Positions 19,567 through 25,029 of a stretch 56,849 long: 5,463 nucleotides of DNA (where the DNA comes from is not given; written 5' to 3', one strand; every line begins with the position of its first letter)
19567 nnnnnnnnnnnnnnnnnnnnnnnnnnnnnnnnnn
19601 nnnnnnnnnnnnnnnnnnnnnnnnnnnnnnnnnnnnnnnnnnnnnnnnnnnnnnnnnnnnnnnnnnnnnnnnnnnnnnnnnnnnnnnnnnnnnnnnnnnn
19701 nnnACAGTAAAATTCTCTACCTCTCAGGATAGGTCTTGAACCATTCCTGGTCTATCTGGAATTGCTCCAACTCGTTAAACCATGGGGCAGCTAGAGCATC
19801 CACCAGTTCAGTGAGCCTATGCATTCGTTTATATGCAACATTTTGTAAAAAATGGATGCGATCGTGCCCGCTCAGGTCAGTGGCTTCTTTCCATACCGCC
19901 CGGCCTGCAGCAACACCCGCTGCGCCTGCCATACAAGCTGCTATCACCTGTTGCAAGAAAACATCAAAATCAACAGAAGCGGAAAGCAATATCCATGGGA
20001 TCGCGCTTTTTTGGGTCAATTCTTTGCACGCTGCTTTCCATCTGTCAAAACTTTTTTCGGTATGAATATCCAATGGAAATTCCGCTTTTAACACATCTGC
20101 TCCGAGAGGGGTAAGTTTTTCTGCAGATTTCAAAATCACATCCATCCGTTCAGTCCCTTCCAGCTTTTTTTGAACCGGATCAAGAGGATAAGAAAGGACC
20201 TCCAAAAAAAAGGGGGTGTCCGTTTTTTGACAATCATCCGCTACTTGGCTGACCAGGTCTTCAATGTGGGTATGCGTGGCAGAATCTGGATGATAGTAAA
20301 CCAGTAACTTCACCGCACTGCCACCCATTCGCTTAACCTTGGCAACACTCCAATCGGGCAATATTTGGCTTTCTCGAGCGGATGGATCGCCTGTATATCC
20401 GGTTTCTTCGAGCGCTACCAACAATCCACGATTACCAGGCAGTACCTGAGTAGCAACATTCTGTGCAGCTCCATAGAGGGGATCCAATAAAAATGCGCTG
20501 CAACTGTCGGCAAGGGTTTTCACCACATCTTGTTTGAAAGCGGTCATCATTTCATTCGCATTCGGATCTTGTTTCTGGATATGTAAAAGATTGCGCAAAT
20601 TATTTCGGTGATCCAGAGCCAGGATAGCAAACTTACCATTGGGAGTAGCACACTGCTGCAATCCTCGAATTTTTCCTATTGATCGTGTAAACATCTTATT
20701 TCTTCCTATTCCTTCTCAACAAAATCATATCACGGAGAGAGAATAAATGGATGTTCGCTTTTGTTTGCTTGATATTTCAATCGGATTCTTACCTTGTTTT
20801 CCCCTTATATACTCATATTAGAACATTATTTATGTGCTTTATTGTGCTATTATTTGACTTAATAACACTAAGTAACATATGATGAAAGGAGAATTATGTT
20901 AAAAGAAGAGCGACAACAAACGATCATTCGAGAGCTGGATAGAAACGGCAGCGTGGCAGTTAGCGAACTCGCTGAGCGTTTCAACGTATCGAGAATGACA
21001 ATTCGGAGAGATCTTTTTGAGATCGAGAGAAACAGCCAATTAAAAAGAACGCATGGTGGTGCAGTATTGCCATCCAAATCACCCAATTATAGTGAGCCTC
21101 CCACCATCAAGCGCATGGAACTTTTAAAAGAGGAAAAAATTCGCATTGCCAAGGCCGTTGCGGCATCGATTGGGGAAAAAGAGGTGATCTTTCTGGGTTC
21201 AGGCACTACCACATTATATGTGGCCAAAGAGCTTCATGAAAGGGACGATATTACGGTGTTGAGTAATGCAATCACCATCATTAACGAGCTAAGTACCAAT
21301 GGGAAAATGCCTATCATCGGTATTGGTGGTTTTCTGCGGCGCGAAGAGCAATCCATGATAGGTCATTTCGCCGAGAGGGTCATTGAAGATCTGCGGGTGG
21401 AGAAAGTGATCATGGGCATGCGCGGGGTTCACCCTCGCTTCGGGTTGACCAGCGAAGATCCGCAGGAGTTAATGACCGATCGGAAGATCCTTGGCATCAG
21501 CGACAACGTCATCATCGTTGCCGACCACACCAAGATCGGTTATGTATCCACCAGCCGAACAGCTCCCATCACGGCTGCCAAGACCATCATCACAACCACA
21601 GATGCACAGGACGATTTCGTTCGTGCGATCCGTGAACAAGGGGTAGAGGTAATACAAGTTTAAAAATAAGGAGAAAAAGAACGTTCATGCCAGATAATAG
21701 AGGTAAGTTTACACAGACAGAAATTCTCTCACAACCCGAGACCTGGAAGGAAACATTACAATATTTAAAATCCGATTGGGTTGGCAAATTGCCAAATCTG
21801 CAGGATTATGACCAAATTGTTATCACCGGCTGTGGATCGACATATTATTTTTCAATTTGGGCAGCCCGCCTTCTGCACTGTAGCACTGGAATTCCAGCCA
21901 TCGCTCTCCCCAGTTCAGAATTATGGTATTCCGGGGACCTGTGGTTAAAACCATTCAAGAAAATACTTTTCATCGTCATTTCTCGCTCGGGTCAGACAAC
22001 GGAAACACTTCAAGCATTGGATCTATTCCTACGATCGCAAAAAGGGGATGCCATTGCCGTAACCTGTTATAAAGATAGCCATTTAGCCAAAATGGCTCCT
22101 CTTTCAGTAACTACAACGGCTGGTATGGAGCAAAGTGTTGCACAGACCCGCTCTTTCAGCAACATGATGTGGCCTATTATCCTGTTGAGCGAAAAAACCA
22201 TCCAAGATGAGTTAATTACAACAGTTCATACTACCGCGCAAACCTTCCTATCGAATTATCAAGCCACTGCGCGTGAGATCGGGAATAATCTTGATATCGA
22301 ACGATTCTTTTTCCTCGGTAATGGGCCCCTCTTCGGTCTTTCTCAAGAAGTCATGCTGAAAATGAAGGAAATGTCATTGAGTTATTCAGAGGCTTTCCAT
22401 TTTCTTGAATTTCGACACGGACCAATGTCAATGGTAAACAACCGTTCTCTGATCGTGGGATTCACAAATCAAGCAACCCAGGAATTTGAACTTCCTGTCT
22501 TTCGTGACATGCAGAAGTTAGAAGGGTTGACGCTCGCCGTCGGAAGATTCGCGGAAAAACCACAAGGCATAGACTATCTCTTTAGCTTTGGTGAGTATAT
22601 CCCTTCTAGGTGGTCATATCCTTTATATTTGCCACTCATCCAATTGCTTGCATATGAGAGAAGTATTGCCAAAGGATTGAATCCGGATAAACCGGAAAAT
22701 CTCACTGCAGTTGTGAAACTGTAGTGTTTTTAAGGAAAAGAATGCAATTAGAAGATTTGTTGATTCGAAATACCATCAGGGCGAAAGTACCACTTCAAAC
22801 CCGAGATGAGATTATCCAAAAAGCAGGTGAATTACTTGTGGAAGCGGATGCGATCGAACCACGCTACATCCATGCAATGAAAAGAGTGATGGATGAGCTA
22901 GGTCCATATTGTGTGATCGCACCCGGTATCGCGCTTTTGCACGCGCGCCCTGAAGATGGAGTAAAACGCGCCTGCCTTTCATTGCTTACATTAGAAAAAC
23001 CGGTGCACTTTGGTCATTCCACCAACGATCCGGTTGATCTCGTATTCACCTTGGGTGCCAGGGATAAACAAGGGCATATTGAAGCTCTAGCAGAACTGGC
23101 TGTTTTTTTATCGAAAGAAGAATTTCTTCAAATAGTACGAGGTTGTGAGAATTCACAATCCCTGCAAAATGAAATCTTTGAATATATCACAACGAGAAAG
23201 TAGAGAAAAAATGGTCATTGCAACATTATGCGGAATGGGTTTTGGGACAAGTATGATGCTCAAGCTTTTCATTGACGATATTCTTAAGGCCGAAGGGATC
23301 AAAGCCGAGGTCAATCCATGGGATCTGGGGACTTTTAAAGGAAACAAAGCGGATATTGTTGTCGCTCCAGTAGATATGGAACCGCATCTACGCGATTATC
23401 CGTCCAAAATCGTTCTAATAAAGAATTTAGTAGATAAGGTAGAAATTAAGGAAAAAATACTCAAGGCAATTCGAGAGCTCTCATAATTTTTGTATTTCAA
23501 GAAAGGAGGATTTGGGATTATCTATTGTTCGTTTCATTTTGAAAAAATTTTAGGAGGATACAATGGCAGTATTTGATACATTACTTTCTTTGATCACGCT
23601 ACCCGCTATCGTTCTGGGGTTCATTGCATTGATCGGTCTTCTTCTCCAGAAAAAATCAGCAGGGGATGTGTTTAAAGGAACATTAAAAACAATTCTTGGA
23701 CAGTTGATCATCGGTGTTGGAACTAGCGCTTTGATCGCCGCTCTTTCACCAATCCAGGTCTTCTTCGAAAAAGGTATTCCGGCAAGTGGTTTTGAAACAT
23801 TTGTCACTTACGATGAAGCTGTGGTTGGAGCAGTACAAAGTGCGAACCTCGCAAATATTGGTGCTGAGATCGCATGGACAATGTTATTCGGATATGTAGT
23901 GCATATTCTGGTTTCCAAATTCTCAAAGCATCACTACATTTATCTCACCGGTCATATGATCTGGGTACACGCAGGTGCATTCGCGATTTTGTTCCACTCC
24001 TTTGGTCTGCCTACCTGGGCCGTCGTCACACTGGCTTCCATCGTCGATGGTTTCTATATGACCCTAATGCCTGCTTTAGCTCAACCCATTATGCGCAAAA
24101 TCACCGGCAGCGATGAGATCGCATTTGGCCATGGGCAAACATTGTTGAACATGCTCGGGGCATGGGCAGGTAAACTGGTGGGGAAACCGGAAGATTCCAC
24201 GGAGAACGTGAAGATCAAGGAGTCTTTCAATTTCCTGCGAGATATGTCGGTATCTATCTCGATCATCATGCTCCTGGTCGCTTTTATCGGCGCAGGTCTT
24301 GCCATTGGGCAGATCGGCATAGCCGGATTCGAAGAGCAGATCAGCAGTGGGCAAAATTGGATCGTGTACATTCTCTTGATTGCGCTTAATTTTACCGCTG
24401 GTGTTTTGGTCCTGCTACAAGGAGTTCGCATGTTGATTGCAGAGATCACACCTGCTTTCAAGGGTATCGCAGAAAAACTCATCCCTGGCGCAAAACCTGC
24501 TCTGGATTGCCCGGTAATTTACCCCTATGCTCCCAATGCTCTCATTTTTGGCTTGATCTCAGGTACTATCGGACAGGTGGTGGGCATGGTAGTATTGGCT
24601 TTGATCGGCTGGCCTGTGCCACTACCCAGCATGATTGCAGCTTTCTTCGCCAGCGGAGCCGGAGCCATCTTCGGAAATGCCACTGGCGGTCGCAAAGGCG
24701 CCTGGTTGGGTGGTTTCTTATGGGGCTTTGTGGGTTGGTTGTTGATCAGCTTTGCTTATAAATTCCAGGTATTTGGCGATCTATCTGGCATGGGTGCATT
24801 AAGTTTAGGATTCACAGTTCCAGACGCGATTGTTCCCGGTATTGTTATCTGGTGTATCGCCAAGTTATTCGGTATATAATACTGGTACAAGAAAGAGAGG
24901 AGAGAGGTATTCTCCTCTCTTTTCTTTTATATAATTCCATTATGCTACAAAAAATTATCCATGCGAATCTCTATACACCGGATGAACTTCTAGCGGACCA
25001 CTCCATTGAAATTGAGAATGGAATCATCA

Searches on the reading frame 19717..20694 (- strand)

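Call 10: search_protein_families(library=pfam, proteins=[window:19717-20694:-], max_evalue=0.001)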
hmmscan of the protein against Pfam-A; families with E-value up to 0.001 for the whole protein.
window:19717-20694:- (325 aa): 2 families
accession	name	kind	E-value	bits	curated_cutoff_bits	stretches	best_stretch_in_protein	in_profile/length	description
PF01791.15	DeoC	-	8.2e-27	94.8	23.8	1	23-269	2-228/229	DeoC/LacD family aldolase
PF09863.15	DUF2090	-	9.2e-07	28.7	27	1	20-270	35-276/310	Uncharacterized protein conserved in bacteria (DUF2090)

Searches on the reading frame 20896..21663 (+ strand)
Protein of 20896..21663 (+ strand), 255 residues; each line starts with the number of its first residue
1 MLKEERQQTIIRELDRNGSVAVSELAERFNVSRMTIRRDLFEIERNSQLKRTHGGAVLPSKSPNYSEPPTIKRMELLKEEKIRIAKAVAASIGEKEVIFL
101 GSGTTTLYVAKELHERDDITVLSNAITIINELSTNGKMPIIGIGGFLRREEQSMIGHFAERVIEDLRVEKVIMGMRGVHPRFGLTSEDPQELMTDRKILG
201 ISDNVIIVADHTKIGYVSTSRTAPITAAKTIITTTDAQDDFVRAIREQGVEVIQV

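Call 10: search_protein_families(library=pfam, proteins=[window:20896-21663:+], max_evalue=0.001)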
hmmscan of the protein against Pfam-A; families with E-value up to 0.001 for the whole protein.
window:20896-21663:+ (255 aa): 7 families
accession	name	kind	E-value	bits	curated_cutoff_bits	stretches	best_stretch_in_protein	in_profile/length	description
PF00455.28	DeoRC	-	2.3e-41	141.8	31.8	1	79-233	4-158/160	DeoR C terminal sensor domain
PF08220.18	HTH_DeoR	-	1.3e-18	66.9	21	1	6-61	1-56/57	DeoR-like helix-turn-helix domain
PF08279.18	HTH_11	-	4.3e-08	33.4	25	1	6-44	1-40/55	HTH domain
PF13404.12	HTH_AsnC-type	-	7.2e-06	26.2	27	1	10-38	8-36/42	AsnC-type helix-turn-helix domain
PF00392.27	GntR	-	7.9e-05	22.7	27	1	18-56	22-61/64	Bacterial regulatory proteins, gntR family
PF13412.12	HTH_24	-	0.00068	19.6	21.9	1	6-38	4-36/48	Winged helix-turn-helix DNA-binding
PF02796.21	HTH_7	-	0.0007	20.1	23.8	0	3-38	7-40/45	Helix-turn-helix domain of resolvase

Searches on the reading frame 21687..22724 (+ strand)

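Call 10: search_protein_families(library=pfam, proteins=[window:21687-22724:+], max_evalue=0.001)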
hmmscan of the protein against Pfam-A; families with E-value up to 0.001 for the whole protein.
window:21687-22724:+ (345 aa): 1 family
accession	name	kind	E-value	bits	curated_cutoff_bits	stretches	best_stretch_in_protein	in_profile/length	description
PF01380.27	SIS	-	6.4e-18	65.3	25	1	38-161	2-122/131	SIS domain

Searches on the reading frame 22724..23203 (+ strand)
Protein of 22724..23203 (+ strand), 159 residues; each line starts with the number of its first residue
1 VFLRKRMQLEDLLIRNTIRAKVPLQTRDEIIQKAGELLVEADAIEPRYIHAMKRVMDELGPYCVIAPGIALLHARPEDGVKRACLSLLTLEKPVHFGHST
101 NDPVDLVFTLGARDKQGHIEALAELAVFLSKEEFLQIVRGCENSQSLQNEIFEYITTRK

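Call 10: search_protein_families(library=pfam, proteins=[window:22724-23203:+], max_evalue=0.001)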
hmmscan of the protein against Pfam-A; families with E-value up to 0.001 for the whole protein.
window:22724-23203:+ (159 aa): 1 family
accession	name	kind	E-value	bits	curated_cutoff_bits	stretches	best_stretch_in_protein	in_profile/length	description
PF00359.27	PTS_EIIA_2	-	5.7e-28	98.1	27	1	15-151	5-141/144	Phosphoenolpyruvate-dependent sugar phosphotransferase system, EIIA 2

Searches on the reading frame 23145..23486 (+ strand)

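Call 12: search_protein_families(library=pfam, proteins=[window:23145-23486:+], max_evalue=0.001)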
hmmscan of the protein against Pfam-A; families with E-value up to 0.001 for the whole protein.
window:23145-23486:+ (113 aa): 1 family
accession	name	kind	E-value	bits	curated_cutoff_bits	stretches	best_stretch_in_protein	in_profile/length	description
PF02302.22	PTS_IIB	-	3.2e-08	34.6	23.6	1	24-105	1-88/90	PTS system, Lactose/Cellobiose specific IIB subunit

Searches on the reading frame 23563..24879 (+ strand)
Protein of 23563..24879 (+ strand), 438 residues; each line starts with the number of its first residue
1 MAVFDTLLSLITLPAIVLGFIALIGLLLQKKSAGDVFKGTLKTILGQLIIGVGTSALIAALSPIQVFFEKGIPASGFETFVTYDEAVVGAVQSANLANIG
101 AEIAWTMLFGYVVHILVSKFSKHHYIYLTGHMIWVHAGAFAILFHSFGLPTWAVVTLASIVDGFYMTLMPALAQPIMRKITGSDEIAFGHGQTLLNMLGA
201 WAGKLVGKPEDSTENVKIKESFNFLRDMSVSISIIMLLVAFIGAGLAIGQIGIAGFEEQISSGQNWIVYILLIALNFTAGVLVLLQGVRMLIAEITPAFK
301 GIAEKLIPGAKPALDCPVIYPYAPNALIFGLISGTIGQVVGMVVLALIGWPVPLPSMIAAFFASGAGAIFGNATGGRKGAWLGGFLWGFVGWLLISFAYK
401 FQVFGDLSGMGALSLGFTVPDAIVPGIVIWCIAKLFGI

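Call 12: search_protein_families(library=pfam, proteins=[window:23563-24879:+], max_evalue=0.001)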
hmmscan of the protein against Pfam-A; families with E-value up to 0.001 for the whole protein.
window:23563-24879:+ (438 aa): 1 family
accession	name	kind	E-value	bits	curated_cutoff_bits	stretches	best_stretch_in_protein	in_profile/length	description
PF03611.19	EIIC-GAT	-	2e-106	356.9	24.2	1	11-406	3-383/394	PTS system sugar-specific permease component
